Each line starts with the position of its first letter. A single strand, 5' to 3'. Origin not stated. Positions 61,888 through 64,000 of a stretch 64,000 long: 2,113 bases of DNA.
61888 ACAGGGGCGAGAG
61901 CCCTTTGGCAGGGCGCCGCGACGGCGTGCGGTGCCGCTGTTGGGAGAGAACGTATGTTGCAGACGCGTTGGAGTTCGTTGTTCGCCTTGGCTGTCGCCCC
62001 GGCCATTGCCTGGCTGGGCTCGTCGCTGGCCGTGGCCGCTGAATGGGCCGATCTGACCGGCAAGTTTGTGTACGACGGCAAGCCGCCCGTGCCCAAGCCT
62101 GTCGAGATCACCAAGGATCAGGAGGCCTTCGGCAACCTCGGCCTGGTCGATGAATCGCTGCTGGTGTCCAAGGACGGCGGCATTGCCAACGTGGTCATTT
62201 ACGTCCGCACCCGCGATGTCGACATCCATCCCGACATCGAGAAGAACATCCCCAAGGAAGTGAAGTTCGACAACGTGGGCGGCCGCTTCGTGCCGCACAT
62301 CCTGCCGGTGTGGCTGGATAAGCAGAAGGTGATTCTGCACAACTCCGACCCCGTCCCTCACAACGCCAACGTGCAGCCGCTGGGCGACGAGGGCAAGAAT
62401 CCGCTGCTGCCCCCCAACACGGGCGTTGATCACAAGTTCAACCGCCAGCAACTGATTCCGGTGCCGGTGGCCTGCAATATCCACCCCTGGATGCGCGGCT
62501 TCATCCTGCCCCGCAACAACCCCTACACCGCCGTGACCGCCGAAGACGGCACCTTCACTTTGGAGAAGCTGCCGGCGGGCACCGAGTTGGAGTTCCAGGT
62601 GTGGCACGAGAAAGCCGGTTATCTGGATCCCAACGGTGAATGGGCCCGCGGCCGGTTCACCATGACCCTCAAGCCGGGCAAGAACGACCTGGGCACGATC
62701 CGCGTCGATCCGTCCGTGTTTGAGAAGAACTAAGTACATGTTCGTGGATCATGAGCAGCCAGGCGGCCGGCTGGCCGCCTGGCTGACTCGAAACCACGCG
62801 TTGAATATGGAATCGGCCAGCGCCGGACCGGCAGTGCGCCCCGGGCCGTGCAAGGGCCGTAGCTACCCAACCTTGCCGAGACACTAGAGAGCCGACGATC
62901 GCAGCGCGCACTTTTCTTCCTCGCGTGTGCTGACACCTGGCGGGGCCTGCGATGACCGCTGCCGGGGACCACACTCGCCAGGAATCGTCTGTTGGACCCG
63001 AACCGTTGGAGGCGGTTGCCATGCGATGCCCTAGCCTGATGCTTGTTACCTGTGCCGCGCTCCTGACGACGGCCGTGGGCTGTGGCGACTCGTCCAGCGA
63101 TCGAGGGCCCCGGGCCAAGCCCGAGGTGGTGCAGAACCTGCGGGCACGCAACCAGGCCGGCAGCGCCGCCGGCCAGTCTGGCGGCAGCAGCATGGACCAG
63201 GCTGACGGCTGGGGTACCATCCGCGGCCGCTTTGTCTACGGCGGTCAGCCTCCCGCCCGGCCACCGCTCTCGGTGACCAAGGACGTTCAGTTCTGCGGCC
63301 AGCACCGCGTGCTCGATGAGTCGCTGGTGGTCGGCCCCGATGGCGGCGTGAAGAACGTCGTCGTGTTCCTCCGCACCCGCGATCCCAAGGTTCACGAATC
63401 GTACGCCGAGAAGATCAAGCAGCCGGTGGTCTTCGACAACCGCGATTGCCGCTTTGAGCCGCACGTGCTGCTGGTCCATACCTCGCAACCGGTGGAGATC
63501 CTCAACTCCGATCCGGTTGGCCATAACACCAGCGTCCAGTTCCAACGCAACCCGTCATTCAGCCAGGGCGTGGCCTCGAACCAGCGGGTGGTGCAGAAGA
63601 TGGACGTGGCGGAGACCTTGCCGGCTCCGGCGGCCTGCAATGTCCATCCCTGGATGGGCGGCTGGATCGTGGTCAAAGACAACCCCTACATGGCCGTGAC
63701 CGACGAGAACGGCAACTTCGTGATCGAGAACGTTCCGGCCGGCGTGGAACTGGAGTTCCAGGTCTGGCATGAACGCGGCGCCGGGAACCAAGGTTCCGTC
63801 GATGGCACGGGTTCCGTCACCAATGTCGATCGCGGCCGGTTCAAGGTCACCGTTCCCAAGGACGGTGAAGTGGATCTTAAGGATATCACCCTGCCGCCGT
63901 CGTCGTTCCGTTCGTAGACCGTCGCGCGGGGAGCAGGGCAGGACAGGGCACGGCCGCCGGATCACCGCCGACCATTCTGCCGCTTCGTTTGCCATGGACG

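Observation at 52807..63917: Expanded Rieske/cytochrome b respiratory cluster: Rieske - b6 - enlarged subunit IV - giant octaheme cytochrome c - two cupredoxins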

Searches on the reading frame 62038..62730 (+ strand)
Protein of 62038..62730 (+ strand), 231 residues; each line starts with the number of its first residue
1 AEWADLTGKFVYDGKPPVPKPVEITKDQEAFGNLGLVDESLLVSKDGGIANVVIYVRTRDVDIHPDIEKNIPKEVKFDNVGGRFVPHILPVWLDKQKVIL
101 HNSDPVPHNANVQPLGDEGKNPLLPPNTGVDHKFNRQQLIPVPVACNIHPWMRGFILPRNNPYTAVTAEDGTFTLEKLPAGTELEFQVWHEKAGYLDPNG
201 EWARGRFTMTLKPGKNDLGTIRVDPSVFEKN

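Call 27: find_homologous_proteins(query=window:62038-62730:+, max_evalue=0.00001)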
Query seq(231 aa) (231 aa): 830 proteins with E <= 0.00001 among 1017 candidates; the best 120 are listed.
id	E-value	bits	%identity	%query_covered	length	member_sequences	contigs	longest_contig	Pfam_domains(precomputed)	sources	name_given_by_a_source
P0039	8.8e-157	538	100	100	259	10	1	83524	-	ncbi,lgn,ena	-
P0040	1.9e-149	514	94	100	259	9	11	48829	-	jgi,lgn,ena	-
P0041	3.8e-122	425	77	99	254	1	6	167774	-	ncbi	-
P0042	6.6e-119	414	75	100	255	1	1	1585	-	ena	-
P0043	6.3e-118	411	76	99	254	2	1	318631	-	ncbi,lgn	-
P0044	1.0e-107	378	69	99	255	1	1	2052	-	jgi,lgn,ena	-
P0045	8.1e-104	365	67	99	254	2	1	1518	-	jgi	jgi:hypothetical protein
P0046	2.5e-103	363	68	100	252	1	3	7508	-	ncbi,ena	-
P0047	1.7e-102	360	66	99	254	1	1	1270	-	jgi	jgi:hypothetical protein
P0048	3.3e-101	356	67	100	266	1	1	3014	-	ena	-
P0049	7.2e-101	355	65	100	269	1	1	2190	-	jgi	jgi:hypothetical protein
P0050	2.3e-100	353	65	99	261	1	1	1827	-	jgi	jgi:hypothetical protein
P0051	1.3e-99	351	66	99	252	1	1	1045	-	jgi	jgi:hypothetical protein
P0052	2.4e-99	350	65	100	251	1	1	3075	-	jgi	jgi:hypothetical protein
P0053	3.1e-99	350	65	100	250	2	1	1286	-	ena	-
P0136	1.4e-80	289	57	100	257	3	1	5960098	-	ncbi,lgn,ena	-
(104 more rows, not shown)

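Call 28: find_encoding_contigs(protein=P0039, flank=10000, max_places=3)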
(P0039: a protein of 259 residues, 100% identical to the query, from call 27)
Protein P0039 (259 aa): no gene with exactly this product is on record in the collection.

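Call 30: find_encoding_contigs(protein=P0136, flank=10000, max_places=2)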
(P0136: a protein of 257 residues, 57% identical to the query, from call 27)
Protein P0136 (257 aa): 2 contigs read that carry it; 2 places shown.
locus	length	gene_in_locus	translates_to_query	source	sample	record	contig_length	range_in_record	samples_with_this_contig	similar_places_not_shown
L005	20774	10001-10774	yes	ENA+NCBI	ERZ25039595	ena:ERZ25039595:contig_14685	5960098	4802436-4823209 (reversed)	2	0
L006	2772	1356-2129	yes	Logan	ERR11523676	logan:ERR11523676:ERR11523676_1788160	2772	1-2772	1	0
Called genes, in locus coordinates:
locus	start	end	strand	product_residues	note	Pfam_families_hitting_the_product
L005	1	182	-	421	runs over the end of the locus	PF02844:GARS_N, PF01071:GARS_A, PF02843:GARS_C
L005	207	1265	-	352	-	PF14336:GLUCM-like_C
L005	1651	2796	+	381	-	PF00355:Rieske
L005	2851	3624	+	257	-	PF00033:Cytochrome_B, PF14358:DUF4405 (weak), PF13631:Cytochrom_B_N_2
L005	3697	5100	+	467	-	PF00032:Cytochrom_B_C (weak)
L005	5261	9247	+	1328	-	PF00034:Cytochrom_C (faint), PF14522:Cytochrome_C7 (faint), PF13442:Cytochrome_CBB3 (faint)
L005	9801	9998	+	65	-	-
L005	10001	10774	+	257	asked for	-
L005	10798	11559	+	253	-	-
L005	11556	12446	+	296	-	-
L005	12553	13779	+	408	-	PF00034:Cytochrom_C, PF13442:Cytochrome_CBB3, PF00034:Cytochrom_C (weak)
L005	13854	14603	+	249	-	PF02790:COX2_TM, PF00116:COX2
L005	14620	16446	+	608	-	PF00115:COX1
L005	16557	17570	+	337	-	PF02628:COX15-CtaA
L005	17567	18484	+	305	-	PF01040:UbiA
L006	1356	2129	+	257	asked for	-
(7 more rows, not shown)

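Call 42: predict_structure(alignment_id=A1)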
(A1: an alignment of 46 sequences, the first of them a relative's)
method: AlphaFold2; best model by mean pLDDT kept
length: 259 residues; sequences in the alignment: 46
mean_pLDDT: 92.7   pTM: 0.86
mean pLDDT of the five models: 92.7, 92.6, 92.5, 92.4, 92.5
residues with pLDDT >= 90: 227; 70-90: 5; 50-70: 22; < 50: 5
segments of 3 or more residues with pLDDT < 50: 1-3
pLDDT, mean of each block of 10 residues (from residue 1): 49 54 67 98 97 98 98 98 98 97 98 98 98 98 98 98 98 98 98 99 98 98 94 98 98 89
secondary structure, 60 per line:
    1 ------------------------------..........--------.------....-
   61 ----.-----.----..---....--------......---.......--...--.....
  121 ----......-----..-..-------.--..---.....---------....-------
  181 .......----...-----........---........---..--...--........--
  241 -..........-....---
elements in order: E31-40 H56-59 E81-84 H93-98 E102-108 E111-113 E116-120 E125-130 E156-160 E170-173 E181-187 E192-194 E200-207 E211-218 E234-238 E242-251 H253-256

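Call 45: fold_search(model_id=the predicted structure, library=pdb)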
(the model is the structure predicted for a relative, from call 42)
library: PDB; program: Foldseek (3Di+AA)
matches with E <= 10: 877; with E <= 0.001: 36
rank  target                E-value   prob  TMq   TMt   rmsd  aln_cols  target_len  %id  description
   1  4p5r                  1.5e-05  1.00  0.30  0.71   9.4       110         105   17  Structure of oxidized W45Y mutant of amicyanin (released 2014-04-23)
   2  5fc9_A                1.7e-05  1.00  0.28  0.70   4.3        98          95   21  Novel Purple Cupredoxin from Nitrosopumilus maritimus (released 2016-05-11)
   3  2idq                  2.0e-05  1.00  0.30  0.70   9.5       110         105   15  Structure of M98A mutant of amicyanin, Cu(II) (released 2007-03-13)
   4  6hbe_A                2.1e-05  1.00  0.29  0.18   2.4       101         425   27  Cu-containing nitrite reductase (NirK) from Thermus scotoductus SA-01 (released 2019-01-23)
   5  1id2_A                2.2e-05  1.00  0.29  0.68   9.6       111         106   16  CRYSTAL STRUCTURE OF AMICYANIN FROM PARACOCCUS VERSUTUS (THIOBACILLUS VERSUTUS) (released 2001-04-11)
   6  2gb2                  2.8e-05  1.00  0.31  0.71   9.5       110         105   15  The P52G mutant of amicyanin in the Cu(II) state. (released 2006-08-01)
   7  3ie9                  5.0e-05  1.00  0.30  0.70   9.5       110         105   15  Structure of oxidized M98L mutant of amicyanin (released 2009-10-06)
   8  1sfd_A                5.3e-05  1.00  0.30  0.69   9.5       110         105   16  oxidized form of amicyanin mutant P94F (released 2004-07-27)
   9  3rym_A                5.6e-05  1.00  0.30  0.70   9.5       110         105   15  Structure of Oxidized M98K mutant of Amicyanin (released 2011-11-23)
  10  6hbe_C                5.9e-05  1.00  0.31  0.19   1.9        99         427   25  Cu-containing nitrite reductase (NirK) from Thermus scotoductus SA-01 (released 2019-01-23)
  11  1aaj                  7.0e-05  1.00  0.30  0.70   9.4       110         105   17  CRYSTAL STRUCTURE ANALYSIS OF AMICYANIN AND APOAMICYANIN FROM PARACOCCUS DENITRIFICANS AT 2.0 ANGSTROMS AND 1.8 ANGSTROM (released 1993-10-31)
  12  1sf3                  8.3e-05  1.00  0.30  0.70   9.4       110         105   17  Structure of the reduced form of the P94A mutant of amicyanin (released 2004-07-27)
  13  3ply_A                1.1e-04  1.00  0.30  0.69   9.6       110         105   14  Structure of Oxidized P96G Mutant of Amicyanin (released 2011-02-09)
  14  2idt                  1.3e-04  1.00  0.30  0.71   9.4       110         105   16  Structure of M98Q mutant of amicyanin, Cu(II) (released 2007-03-13)
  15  2qdv                  1.5e-04  1.00  0.30  0.71   9.4       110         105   16  Structure of the Cu(II) form of the M51A mutant of amicyanin (released 2007-12-11)
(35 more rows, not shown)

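Call 71: search_protein_families(library=pfam, alignment_id=A1, max_evalue=1)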
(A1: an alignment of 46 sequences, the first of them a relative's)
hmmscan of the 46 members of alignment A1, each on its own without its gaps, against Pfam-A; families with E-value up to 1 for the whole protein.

A. member 1, P0039 (259 aa): 1 family
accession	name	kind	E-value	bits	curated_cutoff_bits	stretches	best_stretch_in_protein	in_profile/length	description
PF13620.12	CarboxypepD_reg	-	0.035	14.9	32.3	1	189-210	28-49/82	Carboxypeptidase regulatory-like domain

B. families by the number of members that match (of 46 scanned): 16 families
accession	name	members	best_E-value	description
PF13620.12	CarboxypepD_reg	35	4.2e-06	Carboxypeptidase regulatory-like domain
PF13715.12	CarbopepD_reg_2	15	0.0018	CarboxypepD_reg-like domain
PF17802.7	SpaA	6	0.004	Prealbumin-like fold domain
PF09430.16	EMC7_beta-sandw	5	0.054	ER membrane protein complex subunit 7, beta-sandwich domain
PF00692.24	dUTPase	2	0.011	dUTPase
PF13473.12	Cupredoxin_1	2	0.028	Cupredoxin-like domain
PF11087.14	PRD1_DD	1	0.029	PRD1 phage membrane DNA delivery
PF12555.13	SteA-like_C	1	0.043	SteA-like C-terminal domain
PF11752.14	DUF3309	1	0.1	Protein of unknown function (DUF3309)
PF02575.21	YbaB_DNA_bd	1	0.13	YbaB/EbfC DNA-binding family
PF14289.11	DUF4369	1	0.14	Domain of unknown function (DUF4369)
PF14851.11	FAM176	1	0.15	FAM176 family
PF22859.1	IBIN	1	0.15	Induced by infection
PF16100.11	RMI2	1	0.16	RecQ-mediated genome instability protein 2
PF00411.24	Ribosomal_S11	1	0.23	Ribosomal protein S11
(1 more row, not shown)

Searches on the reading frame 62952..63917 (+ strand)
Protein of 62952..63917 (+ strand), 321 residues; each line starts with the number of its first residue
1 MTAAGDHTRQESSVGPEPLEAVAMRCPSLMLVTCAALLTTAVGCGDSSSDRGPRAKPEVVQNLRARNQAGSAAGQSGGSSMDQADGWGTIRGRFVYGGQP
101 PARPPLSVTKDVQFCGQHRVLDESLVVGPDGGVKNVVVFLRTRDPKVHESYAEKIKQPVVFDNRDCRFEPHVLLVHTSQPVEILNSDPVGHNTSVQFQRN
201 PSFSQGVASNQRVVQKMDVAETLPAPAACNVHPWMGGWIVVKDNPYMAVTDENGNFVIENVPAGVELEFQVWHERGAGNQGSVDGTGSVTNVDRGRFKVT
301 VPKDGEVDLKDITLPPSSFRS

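Call 9: search_protein_families(library=pfam, proteins=[window:62952-63917:+], max_evalue=0.01)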
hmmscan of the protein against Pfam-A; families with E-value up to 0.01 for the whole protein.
window:62952-63917:+ (321 aa): 2 families
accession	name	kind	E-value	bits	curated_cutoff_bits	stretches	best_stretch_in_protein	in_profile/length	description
PF13715.12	CarbopepD_reg_2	-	0.0018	18.7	32.2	0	239-267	19-48/88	CarboxypepD_reg-like domain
PF13620.12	CarboxypepD_reg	-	0.0086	16.9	32.3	0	245-264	29-48/82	Carboxypeptidase regulatory-like domain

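Call 10: search_protein_families(library=ncbifam, proteins=[window:62952-63917:+], max_evalue=0.01)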
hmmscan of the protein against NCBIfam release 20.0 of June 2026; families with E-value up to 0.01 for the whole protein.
window:62952-63917:+ (321 aa): 0 families

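Call 86: find_encoding_contigs(protein=window:63021-63917:+, flank=10000, max_places=2)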
Protein window:63021-63917:+ (298 aa): 19 contigs read that carry it; 2 places shown.
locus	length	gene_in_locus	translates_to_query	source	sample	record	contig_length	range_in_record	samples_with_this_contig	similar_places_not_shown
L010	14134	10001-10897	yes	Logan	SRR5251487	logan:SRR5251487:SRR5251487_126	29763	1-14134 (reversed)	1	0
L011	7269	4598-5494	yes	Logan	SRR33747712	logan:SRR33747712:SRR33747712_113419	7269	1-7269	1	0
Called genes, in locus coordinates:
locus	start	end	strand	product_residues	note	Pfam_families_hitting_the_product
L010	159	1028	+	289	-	PF00355:Rieske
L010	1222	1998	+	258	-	PF00033:Cytochrome_B, PF14358:DUF4405 (weak), PF13631:Cytochrom_B_N_2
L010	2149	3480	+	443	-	PF00032:Cytochrom_B_C (weak)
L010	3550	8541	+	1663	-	PF11845:Tll0287-like (faint), PF00034:Cytochrom_C (faint), PF13442:Cytochrome_CBB3 (faint), PF17820:PDZ_6 (faint), PF02433:FixO (faint)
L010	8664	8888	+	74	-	-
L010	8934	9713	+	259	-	-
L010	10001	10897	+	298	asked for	-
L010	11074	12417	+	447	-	PF00034:Cytochrom_C, PF13442:Cytochrome_CBB3, PF00034:Cytochrom_C, PF13442:Cytochrome_CBB3 (weak)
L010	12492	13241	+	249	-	PF02790:COX2_TM, PF00116:COX2, PF13473:Cupredoxin_1 (weak)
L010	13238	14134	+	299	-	?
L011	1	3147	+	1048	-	?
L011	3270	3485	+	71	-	-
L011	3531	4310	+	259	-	-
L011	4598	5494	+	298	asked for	-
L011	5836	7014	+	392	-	PF00034:Cytochrom_C, PF13442:Cytochrome_CBB3, PF00034:Cytochrom_C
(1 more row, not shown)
